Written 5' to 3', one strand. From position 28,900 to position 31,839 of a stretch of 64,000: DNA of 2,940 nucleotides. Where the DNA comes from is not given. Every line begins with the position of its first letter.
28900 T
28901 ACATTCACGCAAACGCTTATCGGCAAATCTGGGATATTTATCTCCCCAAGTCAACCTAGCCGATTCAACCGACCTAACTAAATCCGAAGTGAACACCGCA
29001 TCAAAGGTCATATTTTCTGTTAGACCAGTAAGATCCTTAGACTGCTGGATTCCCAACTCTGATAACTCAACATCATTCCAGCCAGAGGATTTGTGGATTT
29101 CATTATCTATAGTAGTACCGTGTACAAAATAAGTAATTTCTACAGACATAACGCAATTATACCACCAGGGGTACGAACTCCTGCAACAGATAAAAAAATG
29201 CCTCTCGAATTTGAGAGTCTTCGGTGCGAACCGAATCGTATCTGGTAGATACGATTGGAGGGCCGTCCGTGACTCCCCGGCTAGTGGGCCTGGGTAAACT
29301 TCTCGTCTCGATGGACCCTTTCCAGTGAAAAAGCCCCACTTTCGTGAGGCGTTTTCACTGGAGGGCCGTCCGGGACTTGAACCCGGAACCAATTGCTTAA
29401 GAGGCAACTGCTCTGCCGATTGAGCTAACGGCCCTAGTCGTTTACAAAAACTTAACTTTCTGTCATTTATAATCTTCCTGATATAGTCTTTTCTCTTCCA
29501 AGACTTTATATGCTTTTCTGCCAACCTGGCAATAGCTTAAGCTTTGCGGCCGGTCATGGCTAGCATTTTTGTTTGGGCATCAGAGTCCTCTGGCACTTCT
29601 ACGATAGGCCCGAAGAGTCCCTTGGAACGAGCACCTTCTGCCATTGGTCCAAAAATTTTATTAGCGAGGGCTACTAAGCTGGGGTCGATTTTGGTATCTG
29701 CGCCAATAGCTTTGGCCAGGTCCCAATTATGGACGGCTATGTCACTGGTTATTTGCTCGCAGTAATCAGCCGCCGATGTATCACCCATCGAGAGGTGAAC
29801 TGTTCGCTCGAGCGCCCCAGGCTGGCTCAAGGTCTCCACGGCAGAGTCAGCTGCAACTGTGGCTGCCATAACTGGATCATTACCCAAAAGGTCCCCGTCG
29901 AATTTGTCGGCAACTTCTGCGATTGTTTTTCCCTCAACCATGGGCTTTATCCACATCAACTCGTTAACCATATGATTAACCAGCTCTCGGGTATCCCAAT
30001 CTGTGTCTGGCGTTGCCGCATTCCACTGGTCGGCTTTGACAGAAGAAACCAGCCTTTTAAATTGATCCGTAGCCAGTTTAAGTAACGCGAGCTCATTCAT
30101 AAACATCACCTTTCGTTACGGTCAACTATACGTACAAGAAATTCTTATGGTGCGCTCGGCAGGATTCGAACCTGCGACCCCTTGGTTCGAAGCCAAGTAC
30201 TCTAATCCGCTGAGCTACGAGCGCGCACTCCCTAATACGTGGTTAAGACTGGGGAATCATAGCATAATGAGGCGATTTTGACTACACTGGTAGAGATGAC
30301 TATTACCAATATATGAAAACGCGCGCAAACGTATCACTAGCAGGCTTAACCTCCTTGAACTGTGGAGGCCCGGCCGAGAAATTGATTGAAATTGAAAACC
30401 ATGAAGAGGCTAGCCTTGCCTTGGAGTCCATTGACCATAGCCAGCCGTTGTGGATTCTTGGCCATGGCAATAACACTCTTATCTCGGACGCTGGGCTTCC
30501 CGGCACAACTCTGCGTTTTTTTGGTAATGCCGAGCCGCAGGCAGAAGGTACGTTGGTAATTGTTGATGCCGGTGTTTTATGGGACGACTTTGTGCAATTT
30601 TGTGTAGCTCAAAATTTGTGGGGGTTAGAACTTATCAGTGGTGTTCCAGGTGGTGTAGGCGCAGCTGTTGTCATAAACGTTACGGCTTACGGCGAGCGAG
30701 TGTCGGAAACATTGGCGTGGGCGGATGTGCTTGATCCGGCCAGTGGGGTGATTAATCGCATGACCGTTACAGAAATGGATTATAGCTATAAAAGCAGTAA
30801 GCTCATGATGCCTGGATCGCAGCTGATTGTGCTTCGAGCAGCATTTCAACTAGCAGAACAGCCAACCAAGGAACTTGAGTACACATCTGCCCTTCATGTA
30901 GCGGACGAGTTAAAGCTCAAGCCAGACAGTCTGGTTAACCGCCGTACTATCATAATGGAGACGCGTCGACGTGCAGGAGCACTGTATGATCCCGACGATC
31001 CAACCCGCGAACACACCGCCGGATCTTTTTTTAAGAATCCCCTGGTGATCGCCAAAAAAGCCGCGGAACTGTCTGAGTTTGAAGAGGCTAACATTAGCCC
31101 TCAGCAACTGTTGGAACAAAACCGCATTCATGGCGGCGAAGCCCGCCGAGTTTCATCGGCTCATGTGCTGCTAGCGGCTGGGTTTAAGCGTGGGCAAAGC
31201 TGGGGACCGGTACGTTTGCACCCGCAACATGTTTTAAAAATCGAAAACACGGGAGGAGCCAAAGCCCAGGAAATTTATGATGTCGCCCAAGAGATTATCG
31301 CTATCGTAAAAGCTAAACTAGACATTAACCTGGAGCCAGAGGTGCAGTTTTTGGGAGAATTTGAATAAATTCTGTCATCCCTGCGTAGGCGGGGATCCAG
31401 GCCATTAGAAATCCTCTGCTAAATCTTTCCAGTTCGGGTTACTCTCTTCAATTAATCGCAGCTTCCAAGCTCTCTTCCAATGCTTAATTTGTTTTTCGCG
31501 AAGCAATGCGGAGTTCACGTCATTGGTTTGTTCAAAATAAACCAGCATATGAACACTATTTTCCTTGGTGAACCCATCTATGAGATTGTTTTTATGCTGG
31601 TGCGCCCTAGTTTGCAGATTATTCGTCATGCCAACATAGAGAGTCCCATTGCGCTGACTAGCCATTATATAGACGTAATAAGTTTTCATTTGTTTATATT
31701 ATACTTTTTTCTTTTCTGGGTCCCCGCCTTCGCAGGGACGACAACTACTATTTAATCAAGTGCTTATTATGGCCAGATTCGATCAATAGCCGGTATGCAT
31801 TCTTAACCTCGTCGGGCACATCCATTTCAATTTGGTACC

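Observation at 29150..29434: tRNA-Lys with a nearby duplicate of its 3' end and a structured, terminator-ended leader upstream of the histidine-phosphatase gene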

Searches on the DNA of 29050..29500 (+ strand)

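Call 5: search_rna_families(source=window, start=29050, end=29500, threshold=evalue, max_evalue=10, show_alignments=3)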
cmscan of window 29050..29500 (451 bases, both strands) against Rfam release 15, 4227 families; matches with E-value up to 10: 13.
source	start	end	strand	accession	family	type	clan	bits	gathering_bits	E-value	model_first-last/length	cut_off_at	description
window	29362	29434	-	RF00005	tRNA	Gene; tRNA;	CL00001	70.2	29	1.9e-15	1-71/71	no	tRNA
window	29305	29376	-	RF03941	mir-3158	Gene; miRNA;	-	26.7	97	0.01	1-81/81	no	mir-3158 microRNA precursor family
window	29305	29376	+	RF03941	mir-3158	Gene; miRNA;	-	24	97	0.048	1-81/81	no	mir-3158 microRNA precursor family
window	29361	29434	+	RF04354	Plastid-ycf2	Cis-reg;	-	19.7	65.7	0.17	1-75/75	no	Plastid-ycf2 5UTR RNA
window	29313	29355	-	RF01696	Chlorobi-1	Gene; sRNA;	-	16.2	50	0.085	1-67/67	no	Chlorobi-1 RNA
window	29368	29389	-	RF01789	EBER1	Gene; sRNA;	-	15.6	50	0.62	61-82/166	no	Epstein-Barr virus EBER1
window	29370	29400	-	RF01053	Deinococcus_Y_RNA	Gene;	-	15.6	80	4.5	52-82/126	no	Deinococcus radiodurans Y RNA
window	29370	29386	-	RF01684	mascRNA-menRNA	Gene;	-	15.3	42.5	2.6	33-49/56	no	MALAT1-associated small cytoplasmic RNA/MEN beta RNA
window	29350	29393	-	RF03058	sul1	Cis-reg; riboswitch;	-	15.2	36.2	2.6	1-56/56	no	sul1 RNA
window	29347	29500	+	RF02188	ST7-OT4_2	Gene; lncRNA;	-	12.6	55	6.6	1-172/172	no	ST7 overlapping transcript 4 conserved region 2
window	29234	29390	+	RF02354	BjrC80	Gene; sRNA;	-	12.3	80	5.5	1-162/162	no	Bradyrhizobiaceae sRNA BjrC80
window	29051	29064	+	RF01123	sR35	Gene; snRNA; snoRNA; CD-box;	-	11.1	60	3.6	44-57/57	no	Small nucleolar RNA sR35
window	29276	29386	-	RF00174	Cobalamin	Cis-reg; riboswitch;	CL00101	10.7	31.5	2.1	51-163/189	no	Cobalamin riboswitch aptamer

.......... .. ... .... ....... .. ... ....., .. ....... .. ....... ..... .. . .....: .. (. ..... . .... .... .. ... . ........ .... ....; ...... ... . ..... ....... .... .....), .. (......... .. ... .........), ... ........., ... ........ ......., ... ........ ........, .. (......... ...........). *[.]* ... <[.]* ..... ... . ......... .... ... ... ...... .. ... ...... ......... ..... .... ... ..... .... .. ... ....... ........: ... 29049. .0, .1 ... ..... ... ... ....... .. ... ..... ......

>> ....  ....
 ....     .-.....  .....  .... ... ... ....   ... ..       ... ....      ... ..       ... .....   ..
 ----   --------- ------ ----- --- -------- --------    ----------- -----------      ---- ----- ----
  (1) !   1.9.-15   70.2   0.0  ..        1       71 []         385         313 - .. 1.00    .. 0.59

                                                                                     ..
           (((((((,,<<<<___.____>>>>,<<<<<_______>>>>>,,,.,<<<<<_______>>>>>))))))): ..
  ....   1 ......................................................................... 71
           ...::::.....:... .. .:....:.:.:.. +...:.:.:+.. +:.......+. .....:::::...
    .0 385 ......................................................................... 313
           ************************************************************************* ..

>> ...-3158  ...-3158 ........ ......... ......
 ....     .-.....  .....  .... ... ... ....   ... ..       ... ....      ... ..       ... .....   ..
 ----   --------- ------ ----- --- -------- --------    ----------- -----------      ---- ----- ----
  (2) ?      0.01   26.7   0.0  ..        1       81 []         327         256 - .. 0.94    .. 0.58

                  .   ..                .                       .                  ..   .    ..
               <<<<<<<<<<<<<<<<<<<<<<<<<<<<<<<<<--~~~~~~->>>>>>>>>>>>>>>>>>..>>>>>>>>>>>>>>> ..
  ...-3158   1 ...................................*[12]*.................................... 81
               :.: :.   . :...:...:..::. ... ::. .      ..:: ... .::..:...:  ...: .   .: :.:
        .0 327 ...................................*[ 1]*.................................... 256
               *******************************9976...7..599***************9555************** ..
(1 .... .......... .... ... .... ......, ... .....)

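Call 47: search_dna_similar(query=window:29256-29362:+, collection=phages, mode=distant, max_evalue=10)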
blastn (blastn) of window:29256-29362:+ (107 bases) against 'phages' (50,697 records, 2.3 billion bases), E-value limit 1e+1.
Records with a match: 1; places in all: 1; records where one place covers at least 80% of the query: 0.
Best place of each record, by identity: 80-90% 1.
By first word of the organism name: Pseudomonas 1.
By host as written in the record: Pseudomonas sp. 1.
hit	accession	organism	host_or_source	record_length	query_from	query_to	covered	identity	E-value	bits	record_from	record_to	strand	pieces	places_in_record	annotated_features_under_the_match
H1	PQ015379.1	Pseudomonas phage HRDY3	Pseudomonas sp.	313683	66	99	32%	88.2%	7e-3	45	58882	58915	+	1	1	none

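Call 48: search_dna_similar(query=window:29256-29362:+, collection=plasmids, mode=distant, max_evalue=10)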
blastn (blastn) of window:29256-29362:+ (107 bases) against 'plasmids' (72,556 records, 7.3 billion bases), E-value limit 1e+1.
Records with a match: 4; places in all: 5; records where one place covers at least 80% of the query: 0.
Best place of each record, by identity: >=99% 3; 80-90% 1.
By first word of the organism name: Proteus 2; Burkholderia 1; Rhizobium 1.
By predicted mobility (MOB-suite, as given by PLSDB): mobilizable 2; non-mobilizable 1; conjugative 1.
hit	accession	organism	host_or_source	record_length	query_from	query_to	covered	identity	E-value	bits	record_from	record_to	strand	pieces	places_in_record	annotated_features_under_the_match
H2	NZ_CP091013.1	Burkholderia cenocepacia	-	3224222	72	105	32%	85.3%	9e-1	40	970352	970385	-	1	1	none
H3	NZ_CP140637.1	Rhizobium indigoferae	Indigofera amblyantha,Pure culture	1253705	48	69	21%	100.0%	3e-1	41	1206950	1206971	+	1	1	record has no annotation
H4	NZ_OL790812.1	Proteus mirabilis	-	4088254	76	95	19%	100.0%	3e+0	37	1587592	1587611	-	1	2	none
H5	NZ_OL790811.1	Proteus mirabilis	-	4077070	76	95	19%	100.0%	3e+0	37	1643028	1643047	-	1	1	none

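Call 51: build_rna_model(alignment_id=A2, structure=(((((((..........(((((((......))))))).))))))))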
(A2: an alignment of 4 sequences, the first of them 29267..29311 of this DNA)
Model R1 built from alignment A2 (4 sequences, 45 columns); structure: as given.
model positions 45; base pairs 14; branch points 0; effective number of sequences 4; information 1.112 bits per position. Calibrated on 0.2 Mb of random sequence (short: E-values are rough).
structure used (alignment columns):
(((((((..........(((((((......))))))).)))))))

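Call 52: search_with_rna_model(model_id=R1, source=window, filters=off, max_evalue=10, show_alignments=6)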
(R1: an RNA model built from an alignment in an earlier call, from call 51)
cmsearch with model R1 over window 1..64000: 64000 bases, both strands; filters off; matches with E-value up to 10: 24.
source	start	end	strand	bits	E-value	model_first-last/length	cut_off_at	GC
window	37447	37491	-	67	1.6e-14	1-45/45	no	0.67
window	29267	29311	-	62.9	1.8e-13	1-45/45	no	0.62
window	63889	63933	-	22.3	0.0027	1-45/45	no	0.58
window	41872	41901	-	14.4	0.27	1-45/45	no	0.73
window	41872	41901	+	12.8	0.68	1-45/45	no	0.73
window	24210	24260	-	11.1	1.8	1-45/45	no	0.71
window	49285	49317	+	10.7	2.3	1-45/45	no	0.58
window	35969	35998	+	10.3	2.9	1-45/45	no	0.6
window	49285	49317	-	10.1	3.3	1-45/45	no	0.58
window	54129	54175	+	10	3.4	1-45/45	no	0.49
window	52551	52575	+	9.6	4.3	1-45/45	no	0.44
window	39860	39881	-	9.5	4.5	1-45/45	no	0.36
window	39860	39881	+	9.4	4.7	1-45/45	no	0.36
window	52551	52575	-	9.1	5.6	1-45/45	no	0.44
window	36697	36746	+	9.1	5.6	1-45/45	no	0.48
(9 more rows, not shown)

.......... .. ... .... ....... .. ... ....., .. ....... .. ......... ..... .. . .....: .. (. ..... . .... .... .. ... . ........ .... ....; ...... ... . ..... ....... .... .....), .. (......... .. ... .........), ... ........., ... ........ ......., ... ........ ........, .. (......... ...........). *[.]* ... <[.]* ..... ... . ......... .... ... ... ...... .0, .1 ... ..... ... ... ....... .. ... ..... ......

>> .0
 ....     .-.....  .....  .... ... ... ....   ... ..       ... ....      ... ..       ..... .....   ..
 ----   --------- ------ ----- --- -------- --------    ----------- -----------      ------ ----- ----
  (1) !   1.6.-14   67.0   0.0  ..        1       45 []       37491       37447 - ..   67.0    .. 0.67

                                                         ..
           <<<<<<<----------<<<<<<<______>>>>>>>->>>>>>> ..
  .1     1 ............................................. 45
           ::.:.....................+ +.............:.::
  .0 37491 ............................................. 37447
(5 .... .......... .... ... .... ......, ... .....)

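Call 53: search_with_rna_model(model_id=R1, sources=[L003, L004, L005, L006, L007, L008, L009, L010, L011, L012, L013, L014, L015], filters=off, max_evalue=10, show_alignments=6)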
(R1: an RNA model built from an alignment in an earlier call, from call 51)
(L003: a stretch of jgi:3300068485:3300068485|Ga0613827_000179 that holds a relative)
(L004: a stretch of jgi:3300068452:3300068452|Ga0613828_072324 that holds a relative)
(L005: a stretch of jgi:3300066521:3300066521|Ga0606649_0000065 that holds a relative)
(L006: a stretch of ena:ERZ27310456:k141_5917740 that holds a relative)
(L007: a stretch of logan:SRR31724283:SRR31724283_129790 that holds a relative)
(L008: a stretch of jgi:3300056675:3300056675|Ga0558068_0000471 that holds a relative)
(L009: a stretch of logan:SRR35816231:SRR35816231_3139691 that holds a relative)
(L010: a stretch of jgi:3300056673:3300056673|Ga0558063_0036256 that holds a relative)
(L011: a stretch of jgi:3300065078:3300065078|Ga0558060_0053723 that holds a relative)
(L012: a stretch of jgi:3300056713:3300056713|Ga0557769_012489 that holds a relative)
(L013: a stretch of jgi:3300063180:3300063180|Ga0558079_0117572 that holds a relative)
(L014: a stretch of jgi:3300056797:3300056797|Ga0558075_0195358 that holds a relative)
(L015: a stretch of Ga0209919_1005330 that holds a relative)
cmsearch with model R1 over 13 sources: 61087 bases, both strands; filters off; matches with E-value up to 10: 8.
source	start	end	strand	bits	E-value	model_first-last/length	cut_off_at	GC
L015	4508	4552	-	71.1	1.5e-15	1-45/45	no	0.69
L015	4413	4457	-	59.4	1.3e-12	1-45/45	no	0.69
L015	4361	4385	-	19.5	0.014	14-38/45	no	0.6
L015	1042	1067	+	12.6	0.73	1-45/45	no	0.62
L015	4508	4552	+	10.6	2.3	1-45/45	no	0.69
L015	87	134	-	9.4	4.8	1-45/45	no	0.56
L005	1046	1065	+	8.6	7.4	1-45/45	no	0.55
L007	4472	4487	+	8.3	8.7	1-45/45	no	0.69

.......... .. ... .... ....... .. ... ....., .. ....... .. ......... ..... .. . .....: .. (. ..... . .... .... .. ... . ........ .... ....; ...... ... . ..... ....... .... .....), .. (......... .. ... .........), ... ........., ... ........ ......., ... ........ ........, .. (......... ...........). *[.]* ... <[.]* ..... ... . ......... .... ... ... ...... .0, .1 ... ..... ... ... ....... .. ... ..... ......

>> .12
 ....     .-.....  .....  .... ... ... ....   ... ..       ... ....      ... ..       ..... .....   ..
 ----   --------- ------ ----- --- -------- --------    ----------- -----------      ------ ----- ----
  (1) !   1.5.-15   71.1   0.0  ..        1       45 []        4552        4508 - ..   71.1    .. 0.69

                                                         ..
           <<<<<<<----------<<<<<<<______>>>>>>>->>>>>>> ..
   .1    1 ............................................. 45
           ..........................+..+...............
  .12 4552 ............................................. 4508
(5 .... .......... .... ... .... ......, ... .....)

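Call 63: search_with_rna_model(model_id=R1, sources=[L016, L017, L018], filters=off, max_evalue=5, show_alignments=4)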
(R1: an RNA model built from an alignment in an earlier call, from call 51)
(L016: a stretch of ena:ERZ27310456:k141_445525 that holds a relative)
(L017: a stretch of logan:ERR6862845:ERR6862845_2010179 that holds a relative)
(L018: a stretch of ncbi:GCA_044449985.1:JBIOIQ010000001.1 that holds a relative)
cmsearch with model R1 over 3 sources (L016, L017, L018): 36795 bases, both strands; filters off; matches with E-value up to 5: 3.
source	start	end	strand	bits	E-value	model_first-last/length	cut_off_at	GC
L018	9740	9761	+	15.2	0.1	1-45/45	no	0.55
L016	2605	2663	+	12.1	0.59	1-45/45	no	0.47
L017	2207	2265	+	12.1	0.59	1-45/45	no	0.47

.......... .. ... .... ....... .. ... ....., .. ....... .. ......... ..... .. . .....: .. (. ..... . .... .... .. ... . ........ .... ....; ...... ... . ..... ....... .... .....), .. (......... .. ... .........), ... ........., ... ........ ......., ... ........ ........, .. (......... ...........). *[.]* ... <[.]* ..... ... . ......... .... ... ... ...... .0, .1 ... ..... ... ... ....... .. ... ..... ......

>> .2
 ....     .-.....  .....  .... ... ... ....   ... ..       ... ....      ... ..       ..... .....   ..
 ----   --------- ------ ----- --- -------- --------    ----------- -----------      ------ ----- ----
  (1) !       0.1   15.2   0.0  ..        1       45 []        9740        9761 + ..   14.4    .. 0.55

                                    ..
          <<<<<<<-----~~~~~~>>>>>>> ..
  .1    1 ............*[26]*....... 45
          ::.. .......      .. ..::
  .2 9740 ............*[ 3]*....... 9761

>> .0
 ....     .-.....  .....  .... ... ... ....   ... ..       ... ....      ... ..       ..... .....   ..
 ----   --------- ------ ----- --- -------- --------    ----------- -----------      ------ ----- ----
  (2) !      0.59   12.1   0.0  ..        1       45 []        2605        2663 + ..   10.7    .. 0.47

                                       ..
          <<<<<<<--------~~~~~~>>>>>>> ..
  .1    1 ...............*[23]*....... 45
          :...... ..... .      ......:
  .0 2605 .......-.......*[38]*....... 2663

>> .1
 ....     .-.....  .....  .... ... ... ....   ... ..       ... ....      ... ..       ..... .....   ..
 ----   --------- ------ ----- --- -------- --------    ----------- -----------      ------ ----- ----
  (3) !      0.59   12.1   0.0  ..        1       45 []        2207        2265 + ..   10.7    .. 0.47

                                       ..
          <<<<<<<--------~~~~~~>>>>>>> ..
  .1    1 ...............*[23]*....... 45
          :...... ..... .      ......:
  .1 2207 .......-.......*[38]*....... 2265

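Call 79: search_with_rna_model(model_id=R1, sources=[window, L015], filters=off, max_evalue=0.01, make_alignment=true)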
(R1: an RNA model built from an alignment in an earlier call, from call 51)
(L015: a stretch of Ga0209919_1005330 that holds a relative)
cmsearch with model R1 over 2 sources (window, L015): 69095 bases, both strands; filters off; matches with E-value up to 0.01: 5.
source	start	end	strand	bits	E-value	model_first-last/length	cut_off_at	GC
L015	4508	4552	-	71.1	1.7e-15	1-45/45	no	0.69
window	37447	37491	-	67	1.8e-14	1-45/45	no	0.67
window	29267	29311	-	62.9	1.9e-13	1-45/45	no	0.62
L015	4413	4457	-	59.4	1.4e-12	1-45/45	no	0.69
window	63889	63933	-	22.3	0.0029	1-45/45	no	0.58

Alignment A5: 5 matches aligned to the model, 46 columns, each read 5' to 3' on its own strand. Consensus structure (alignment columns), stored with it:
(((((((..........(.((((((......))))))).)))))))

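Call 95: search_with_rna_model(model_id=R1, sources=[L021, L022, L024, L025, L026], filters=off, max_evalue=1)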
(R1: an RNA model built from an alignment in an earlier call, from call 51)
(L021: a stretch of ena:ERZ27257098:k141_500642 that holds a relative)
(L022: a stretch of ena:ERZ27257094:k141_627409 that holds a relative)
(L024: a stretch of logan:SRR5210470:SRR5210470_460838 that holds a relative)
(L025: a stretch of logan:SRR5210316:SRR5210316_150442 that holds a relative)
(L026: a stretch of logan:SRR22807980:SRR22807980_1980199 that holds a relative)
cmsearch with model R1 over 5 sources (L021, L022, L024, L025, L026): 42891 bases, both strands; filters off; matches with E-value up to 1: 18.
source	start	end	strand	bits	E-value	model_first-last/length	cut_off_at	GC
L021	9644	9688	+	71.1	1e-15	1-45/45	no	0.69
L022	9644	9688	+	71.1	1e-15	1-45/45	no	0.69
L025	2008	2052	+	71.1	1e-15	1-45/45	no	0.69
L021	9739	9783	+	59.4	9e-13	1-45/45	no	0.69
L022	9739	9783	+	59.4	9e-13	1-45/45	no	0.69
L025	2103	2147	+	59.4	9e-13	1-45/45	no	0.69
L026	34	78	+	59.4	9e-13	1-45/45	no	0.69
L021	9811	9835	+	19.5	0.0096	14-38/45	no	0.6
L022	9811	9835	+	19.5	0.0096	14-38/45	no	0.6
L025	2175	2199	+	19.5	0.0096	14-38/45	no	0.6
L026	106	130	+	19.5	0.0096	14-38/45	no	0.6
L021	8731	8756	-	13.4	0.31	1-45/45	no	0.73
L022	8731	8756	-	13.4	0.31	1-45/45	no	0.73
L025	1095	1120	-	13.4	0.31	1-45/45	no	0.73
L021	13129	13154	-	12.6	0.51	1-45/45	no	0.62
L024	3232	3257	-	12.6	0.51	1-45/45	no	0.62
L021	4519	4534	+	12.1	0.69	1-45/45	no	0.75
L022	4519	4534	+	12.1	0.69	1-45/45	no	0.75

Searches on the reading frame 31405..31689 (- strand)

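Call 101: search_protein_families(library=pfam, proteins=[window:31405-31689:-], max_evalue=0.001)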
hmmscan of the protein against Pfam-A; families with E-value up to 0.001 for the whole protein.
window:31405-31689:- (94 aa): 1 family
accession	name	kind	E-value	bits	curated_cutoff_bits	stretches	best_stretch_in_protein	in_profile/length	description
PF01541.30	GIY-YIG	-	2e-15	57.2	22.6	1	4-77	2-77/78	GIY-YIG catalytic domain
